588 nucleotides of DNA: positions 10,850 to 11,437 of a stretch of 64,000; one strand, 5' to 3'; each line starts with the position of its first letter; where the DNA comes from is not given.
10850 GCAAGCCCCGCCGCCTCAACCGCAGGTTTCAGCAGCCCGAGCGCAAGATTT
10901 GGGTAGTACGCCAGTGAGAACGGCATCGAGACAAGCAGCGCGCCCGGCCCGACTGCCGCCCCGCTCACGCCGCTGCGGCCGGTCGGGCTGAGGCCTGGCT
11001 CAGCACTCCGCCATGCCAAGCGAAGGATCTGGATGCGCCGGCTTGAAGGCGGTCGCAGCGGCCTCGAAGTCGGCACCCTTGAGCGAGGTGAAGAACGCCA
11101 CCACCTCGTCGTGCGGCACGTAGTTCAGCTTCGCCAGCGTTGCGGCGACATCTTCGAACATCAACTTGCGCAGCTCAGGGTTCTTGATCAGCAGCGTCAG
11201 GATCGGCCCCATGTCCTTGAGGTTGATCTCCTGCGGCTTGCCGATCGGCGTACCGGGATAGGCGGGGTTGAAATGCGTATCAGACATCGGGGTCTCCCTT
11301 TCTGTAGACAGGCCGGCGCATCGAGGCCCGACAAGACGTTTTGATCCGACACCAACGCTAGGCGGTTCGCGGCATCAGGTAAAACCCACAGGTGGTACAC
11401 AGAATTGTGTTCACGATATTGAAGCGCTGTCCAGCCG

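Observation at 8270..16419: RiPP-like cassette linked to cyclic-nucleotide signalling: NHLP-clan peptide, B12-type radical SAM and Crp-family regulator, flanked by a cyclase-STAND protein and an S41 peptidase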

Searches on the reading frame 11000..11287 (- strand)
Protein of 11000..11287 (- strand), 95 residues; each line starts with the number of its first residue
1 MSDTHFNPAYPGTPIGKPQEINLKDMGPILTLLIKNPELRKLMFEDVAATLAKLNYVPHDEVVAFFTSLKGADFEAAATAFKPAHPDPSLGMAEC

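Call 3: search_protein_families(library=ncbifam, proteins=[window:11000-11287:-], max_evalue=0.01)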
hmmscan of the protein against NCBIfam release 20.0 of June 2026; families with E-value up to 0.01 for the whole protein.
window:11000-11287:- (95 aa): 1 family
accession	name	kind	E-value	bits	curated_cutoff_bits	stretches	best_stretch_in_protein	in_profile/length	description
NF038399.1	NH_RiPP_Os17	domain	0.0021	18.1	40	1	29-83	6-60/63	Os1348 family NHLP clan protein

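Call 4: search_protein_families(library=pfam, proteins=[window:11000-11287:-], max_evalue=0.01)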
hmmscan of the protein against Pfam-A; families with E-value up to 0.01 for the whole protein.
window:11000-11287:- (95 aa): 0 families

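Call 8: find_homologous_proteins(query=window:11003-11287:-, max_evalue=0.001)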
Query window:11003-11287:- (95 aa): 3 proteins with E <= 0.001 among 6 candidates.
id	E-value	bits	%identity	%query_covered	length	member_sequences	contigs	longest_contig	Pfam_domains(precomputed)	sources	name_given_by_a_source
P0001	2.4e-57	209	100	100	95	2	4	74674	-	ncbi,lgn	-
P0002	1.1e-37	146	74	97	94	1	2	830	-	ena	-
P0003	7.9e-32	127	66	100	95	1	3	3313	-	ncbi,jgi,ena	jgi:hypothetical protein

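Call 10: find_encoding_contigs(protein=P0003, flank=10000)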
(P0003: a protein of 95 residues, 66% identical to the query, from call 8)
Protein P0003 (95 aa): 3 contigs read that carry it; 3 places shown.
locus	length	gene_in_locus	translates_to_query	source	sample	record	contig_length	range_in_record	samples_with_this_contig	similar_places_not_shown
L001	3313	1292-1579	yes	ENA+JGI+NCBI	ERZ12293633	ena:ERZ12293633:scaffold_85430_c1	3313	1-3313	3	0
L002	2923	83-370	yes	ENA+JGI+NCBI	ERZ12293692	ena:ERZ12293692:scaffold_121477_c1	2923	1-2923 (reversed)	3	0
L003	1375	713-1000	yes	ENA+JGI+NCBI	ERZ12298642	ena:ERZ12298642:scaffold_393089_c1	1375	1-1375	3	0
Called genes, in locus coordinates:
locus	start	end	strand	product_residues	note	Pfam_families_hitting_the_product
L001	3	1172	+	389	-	?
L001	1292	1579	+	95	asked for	-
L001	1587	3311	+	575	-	?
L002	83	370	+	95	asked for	-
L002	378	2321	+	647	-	PF02310:B12-binding (weak), PF04055:Radical_SAM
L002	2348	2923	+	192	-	?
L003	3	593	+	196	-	?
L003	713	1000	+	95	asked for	-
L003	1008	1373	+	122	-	?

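Call 11: find_encoding_contigs(protein=P0001, flank=10000)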
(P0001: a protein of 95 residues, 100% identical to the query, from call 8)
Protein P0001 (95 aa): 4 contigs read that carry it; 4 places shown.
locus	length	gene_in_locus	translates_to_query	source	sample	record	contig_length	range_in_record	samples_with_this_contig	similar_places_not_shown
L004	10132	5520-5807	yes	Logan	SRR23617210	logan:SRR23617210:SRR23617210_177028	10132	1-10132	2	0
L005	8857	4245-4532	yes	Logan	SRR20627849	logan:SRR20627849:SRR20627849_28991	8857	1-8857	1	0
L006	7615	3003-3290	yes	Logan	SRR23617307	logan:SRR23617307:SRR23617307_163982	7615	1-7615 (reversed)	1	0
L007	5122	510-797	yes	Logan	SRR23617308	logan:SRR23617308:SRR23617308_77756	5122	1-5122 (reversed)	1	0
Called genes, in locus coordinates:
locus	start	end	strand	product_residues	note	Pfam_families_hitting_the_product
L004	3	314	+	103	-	?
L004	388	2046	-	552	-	PF03572:Peptidase_S41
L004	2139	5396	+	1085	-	PF12773:DZR, PF13240:Zn_Ribbon_1 (faint), PF00211:Guanylate_cyc, PF13191:AAA_16, PF13424:TPR_12 (faint)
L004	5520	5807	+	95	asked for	-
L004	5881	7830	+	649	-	PF02310:B12-binding (weak), PF04055:Radical_SAM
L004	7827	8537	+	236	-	PF00027:cNMP_binding, PF13545:HTH_Crp_2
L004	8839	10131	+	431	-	?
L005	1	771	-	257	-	?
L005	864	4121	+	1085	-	PF12773:DZR, PF13240:Zn_Ribbon_1 (faint), PF00211:Guanylate_cyc, PF13191:AAA_16, PF13424:TPR_12 (faint)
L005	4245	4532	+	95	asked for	-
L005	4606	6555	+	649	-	PF02310:B12-binding (weak), PF04055:Radical_SAM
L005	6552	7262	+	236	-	PF00027:cNMP_binding, PF13545:HTH_Crp_2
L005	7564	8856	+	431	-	?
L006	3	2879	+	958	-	?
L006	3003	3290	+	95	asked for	-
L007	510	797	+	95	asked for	-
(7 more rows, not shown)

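Call 12: search_protein_families(library=pfam, proteins=[L001:3-1172:+, L002:2348-2923:+, L002:378-2321:+, L003:3-593:+], max_evalue=0.01)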
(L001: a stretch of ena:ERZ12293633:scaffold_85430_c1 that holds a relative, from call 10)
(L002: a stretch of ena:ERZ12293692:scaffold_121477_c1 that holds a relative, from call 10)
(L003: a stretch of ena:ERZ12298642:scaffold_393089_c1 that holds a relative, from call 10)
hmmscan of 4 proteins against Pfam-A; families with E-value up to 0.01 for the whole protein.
L001:3-1172:+ (389 aa): 5 families
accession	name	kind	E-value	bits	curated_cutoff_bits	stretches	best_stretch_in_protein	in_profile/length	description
PF13424.12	TPR_12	-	3.2e-09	37.3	30.1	1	92-162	2-74/77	Tetratricopeptide repeat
PF13176.12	TPR_7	-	8e-06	26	27.9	0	24-45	14-34/36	Tetratricopeptide repeat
PF17874.7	TPR_MalT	-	3.4e-05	23.7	45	0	131-231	38-131/336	MalT-like TPR region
PF07721.20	TPR_4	-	0.00035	21.3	27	1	135-158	3-26/26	Tetratricopeptide repeat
PF13181.12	TPR_8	-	0.008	16.7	25.7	0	135-160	3-28/34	Tetratricopeptide repeat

L002:2348-2923:+ (192 aa): 2 families
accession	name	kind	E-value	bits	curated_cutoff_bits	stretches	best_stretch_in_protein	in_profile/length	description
PF00027.35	cNMP_binding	-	3.5e-25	88.2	27.5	1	30-116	2-88/89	Cyclic nucleotide-binding domain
PF13545.12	HTH_Crp_2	-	3.2e-05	24.2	27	1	149-192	1-39/70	Crp-like helix-turn-helix domain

L002:378-2321:+ (647 aa): 2 families
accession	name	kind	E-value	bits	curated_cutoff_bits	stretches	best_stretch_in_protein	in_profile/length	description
PF04055.27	Radical_SAM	-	3.9e-09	37.3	29.5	1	273-431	3-163/166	Radical SAM superfamily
PF02310.24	B12-binding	-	7.9e-07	29.4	32.1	1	133-205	49-121/121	B12 binding domain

L003:3-593:+ (196 aa): 0 families

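Call 28: search_protein_representatives(alignment_id=A1)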
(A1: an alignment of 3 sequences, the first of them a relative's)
Query: 3 sequences, 95 profile positions. Proteins with E-value up to 0.001 (for the whole library): 14; up to 1e-10: 7; up to 1e-30: 1. The best 14 are listed.
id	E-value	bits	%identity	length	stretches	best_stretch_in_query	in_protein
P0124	1.8e-33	130.8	-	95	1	1-95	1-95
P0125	6.9e-30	119.3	-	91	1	11-95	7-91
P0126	5.1e-28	113.3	-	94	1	2-94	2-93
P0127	1.5e-19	86.2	-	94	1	4-94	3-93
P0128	2.1e-18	82.5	-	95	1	4-95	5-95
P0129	6.0e-15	71.4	-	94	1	16-94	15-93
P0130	3.9e-11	59.2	-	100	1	7-95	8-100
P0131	6.8e-09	52.0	-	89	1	18-94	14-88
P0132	4.0e-07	46.4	-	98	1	15-87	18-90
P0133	2.7e-06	43.7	-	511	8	46-91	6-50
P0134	7.0e-05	39.2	-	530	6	63-91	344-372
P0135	1.0e-04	38.7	-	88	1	23-94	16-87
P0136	1.6e-04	38.0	-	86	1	18-86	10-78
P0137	5.1e-04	36.4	-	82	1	18-82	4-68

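Call 44: search_protein_families(library=ncbifam, alignment_id=A3, max_evalue=0.01)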
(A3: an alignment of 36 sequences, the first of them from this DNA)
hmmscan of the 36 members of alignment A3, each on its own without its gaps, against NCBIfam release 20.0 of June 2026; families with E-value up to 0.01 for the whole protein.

A. member 1, seq(95 aa): 1 family
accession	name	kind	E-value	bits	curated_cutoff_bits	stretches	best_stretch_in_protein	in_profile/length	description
NF038399.1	NH_RiPP_Os17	domain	0.0021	18.1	40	1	29-83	6-60/63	Os1348 family NHLP clan protein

B. families by the number of members that match (of 36 scanned): 5 families
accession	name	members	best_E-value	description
NF038399.1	NH_RiPP_Os17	30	2.7e-14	Os1348 family NHLP clan protein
TIGR03793.1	leader_NHLP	14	3.9e-06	NHLP leader peptide family RiPP precursor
TIGR04509.1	mod_pep_NH_fam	8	4e-06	NHLP-related RiPP peptide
TIGR01509.1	HAD-SF-IA-v3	1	0.0031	HAD-IA family hydrolase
NF033431.1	cinnamycin_RiPP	1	0.0032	cinnamycin family lantibiotic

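Call 45: search_protein_families(library=pfam, alignment_id=A3, max_evalue=0.01)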
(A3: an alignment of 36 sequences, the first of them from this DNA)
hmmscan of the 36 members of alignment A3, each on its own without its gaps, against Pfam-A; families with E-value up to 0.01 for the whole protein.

A. member 1, seq(95 aa): 0 families

B. families by the number of members that match (of 36 scanned): 3 families
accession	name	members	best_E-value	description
PF14407.11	Frankia_peptide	17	1.7e-07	Ribosomally synthesized peptide prototyped by Frankia Franean1_4349.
PF19398.4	DurB-like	1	0.0049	Lantibiotic duramycin B-like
PF00237.24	Ribosomal_L22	1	0.0093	Ribosomal protein L22p/L17e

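Call 49: search_solved_structures(query=A3, max_evalue=1, show_alignments=2)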
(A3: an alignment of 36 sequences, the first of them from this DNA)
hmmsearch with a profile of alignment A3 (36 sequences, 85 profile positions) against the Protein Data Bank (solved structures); distinct sequences matched with E-value up to 1: 19.
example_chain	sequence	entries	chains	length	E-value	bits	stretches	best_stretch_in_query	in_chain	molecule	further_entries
1v29_A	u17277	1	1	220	1e-07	35.4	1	18-46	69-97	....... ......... a chain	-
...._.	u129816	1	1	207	2e-06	31.2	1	18-46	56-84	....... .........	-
7qom_A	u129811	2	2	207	2e-06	31.2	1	18-46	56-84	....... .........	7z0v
2dpp_A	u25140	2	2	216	2.3e-06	31.1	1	18-46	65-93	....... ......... alpha subunit | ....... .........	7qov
3hht_A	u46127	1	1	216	2.3e-06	31.1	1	18-46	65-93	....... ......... alpha subunit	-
7qoy_A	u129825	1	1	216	2.3e-06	31.1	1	18-46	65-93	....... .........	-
7qou_A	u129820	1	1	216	2.4e-06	31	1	18-46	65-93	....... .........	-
6lk7_A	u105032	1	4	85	5.3e-05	26.7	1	10-74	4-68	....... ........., alpha chain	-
8tb1_A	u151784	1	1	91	0.00055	23.4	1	15-50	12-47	NHLP leader peptide family natural product, tumor homing peptide 1 (TH1) substrate chimera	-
4ob1_A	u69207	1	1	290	0.0058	20.2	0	18-46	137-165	Cobalt-containing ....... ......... subunit alpha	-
3qz5_A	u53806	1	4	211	0.065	16.8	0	18-47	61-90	Co-type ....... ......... alpha subunit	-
3qxe_A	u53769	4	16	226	0.078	16.5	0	18-47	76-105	Co-type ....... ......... alpha subunit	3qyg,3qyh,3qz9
1ahj_A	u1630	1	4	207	0.35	14.5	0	19-46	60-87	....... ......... (SUBUNIT ALPHA)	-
2ahj_A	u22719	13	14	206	0.45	14.1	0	19-46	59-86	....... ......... | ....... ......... subunit alpha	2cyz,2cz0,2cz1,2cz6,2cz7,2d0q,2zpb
3a8g_A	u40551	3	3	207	0.45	14.1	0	19-46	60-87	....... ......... subunit alpha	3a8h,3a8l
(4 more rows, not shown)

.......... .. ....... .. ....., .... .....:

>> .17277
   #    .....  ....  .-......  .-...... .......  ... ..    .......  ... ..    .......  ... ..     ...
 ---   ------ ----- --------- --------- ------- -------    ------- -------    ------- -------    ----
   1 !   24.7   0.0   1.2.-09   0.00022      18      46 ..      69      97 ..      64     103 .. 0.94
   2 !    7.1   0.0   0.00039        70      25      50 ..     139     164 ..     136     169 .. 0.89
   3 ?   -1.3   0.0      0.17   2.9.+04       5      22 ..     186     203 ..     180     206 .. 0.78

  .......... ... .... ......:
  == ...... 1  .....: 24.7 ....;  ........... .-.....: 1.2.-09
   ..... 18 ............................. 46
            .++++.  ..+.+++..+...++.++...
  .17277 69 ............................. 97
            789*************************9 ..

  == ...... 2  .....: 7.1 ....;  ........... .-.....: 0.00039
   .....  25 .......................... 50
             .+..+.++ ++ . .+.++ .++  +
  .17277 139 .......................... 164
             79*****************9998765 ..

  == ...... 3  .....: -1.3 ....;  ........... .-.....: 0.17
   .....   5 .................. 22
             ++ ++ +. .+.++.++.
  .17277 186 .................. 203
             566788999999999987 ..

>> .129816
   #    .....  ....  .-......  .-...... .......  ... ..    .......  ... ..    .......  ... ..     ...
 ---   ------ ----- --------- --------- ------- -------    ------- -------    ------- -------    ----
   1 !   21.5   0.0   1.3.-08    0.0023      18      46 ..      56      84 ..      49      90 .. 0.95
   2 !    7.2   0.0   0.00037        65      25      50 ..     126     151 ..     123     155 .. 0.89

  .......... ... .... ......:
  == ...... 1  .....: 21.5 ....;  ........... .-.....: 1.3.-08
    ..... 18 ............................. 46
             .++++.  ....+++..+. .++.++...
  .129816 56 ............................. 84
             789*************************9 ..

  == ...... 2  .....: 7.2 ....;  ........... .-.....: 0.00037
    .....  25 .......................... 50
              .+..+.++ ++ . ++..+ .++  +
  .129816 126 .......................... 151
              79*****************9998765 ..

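Call 50: search_protein_families(library=padloc, proteins=[window:11000-11287:-], max_evalue=0.001)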
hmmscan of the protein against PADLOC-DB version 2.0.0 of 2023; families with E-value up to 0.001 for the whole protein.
window:11000-11287:- (95 aa): 0 families

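Call 66: find_homologous_proteins(query=A3, max_evalue=0.001)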
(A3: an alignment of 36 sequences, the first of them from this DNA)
Query A3 (36 sequences) (95 aa, profile of the alignment): 36 proteins with E <= 0.001 among 1631 candidates.
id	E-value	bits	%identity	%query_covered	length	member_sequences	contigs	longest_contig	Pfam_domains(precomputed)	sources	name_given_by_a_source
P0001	2.5e-24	103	100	100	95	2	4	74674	-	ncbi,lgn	-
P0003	5.1e-23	99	66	100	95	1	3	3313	-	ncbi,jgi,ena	jgi:hypothetical protein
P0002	7.6e-22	95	74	97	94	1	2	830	-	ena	-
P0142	3.1e-18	84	-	-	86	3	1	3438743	-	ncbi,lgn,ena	-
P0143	3.4e-18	84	25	44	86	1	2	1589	-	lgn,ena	-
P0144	3.6e-18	83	-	-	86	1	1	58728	-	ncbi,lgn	-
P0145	6.0e-16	76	-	-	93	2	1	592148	-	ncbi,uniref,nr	ncbi:hypothetical protein [Ruegeria arenilitoris]|uniref:hypothetical protein n=1 Tax=Ruegeria areni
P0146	9.0e-16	76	35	39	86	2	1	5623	-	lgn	-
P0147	3.9e-15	74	-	-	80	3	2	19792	-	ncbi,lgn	ncbi:MAG TPA: hypothetical protein VGC15_05790 [Acetobacteraceae bacterium]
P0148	5.4e-15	73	-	-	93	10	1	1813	-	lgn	-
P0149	1.2e-14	72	-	-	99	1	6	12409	PF14407.12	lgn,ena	-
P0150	2.2e-14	71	-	-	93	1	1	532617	PF14407.12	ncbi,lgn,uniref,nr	ncbi:hypothetical protein [Ruegeria sp. R14_0]|uniref:hypothetical protein n=1 Tax=Ruegeria sp. R14_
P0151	2.7e-14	71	-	-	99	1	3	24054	-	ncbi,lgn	ncbi:MAG: hypothetical protein ACWA49_01840 [Ruegeria sp.]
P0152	3.5e-14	71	-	-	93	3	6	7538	PF14407.12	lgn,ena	-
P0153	5.2e-14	70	-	-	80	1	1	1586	-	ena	-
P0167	2.0e-11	62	30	63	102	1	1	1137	PF14407.12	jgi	jgi:hypothetical protein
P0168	2.3e-11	62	-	-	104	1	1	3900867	PF14407.12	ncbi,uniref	ncbi:Os1348 family NHLP clan protein [Yoonia sp. BS5-3]|uniref:Os1348 family NHLP clan protein n=1 T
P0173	4.6e-9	54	-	-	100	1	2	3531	PF14407.12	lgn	-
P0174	3.0e-7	48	-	-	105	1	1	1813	PF14407.12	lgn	-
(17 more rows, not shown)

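Call 70: predict_structure(alignment_id=A5)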
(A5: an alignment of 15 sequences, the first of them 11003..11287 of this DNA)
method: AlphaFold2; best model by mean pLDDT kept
length: 95 residues; sequences in the alignment: 15
mean_pLDDT: 83.5   pTM: 0.72
mean pLDDT of the five models: 83.5, 81.4, 81.0, 78.2, 75.8
residues with pLDDT >= 90: 46; 70-90: 35; 50-70: 9; < 50: 5
segments of 3 or more residues with pLDDT < 50: 93-95
pLDDT, mean of each block of 10 residues (from residue 1): 66 88 91 90 94 93 91 83 71 49
secondary structure, 60 per line:
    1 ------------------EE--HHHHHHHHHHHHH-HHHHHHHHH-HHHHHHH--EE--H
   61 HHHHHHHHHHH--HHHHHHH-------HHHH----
elements in order: H23-35 H37-45 H47-53 H60-71 H74-80 H88-91

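Call 72: fold_search(model_id=the predicted structure, library=pdb)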
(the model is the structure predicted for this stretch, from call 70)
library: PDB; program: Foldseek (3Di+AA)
matches with E <= 10: 7; with E <= 0.001: 0
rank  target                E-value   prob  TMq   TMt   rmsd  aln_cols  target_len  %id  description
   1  7sau_E                3.1e+00  0.05  0.24  0.29  12.1        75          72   15  Structure of GldLM, the proton-powered motor that drives Type IX protein secretion and gliding motility in Schleiferia (released 2022-03-23)
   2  6lk7_C                5.1e+00  0.38  0.55  0.75   2.1        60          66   13  crystal structure of Os1348 from Pseudomonas sp. Os17 (released 2020-11-11)
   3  6lk7_A                5.8e+00  0.09  0.38  0.45   6.0        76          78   16  crystal structure of Os1348 from Pseudomonas sp. Os17 (released 2020-11-11)
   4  7mq8_NJ               7.4e+00  0.02  0.20  0.04   9.7        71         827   14  Cryo-EM structure of the human SSU processome, state pre-A1 (released 2021-09-22)
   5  6xtx_7                8.9e+00  0.03  0.21  0.05  10.0        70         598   14  CryoEM structure of human CMG bound to ATPgammaS and DNA (released 2020-05-27)
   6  3qkv_B                8.9e+00  0.02  0.19  0.05   9.8        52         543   19  Crystal structure of fatty acid amide hydrolase with small molecule compound (released 2011-04-27)
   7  5dow_E                9.5e+00  0.02  0.25  0.17  10.6        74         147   14  Solution of the Variably-Twinned Structure of a Novel Calmodulin-Peptide Complex in a Novel Configuration (released 2016-08-10)
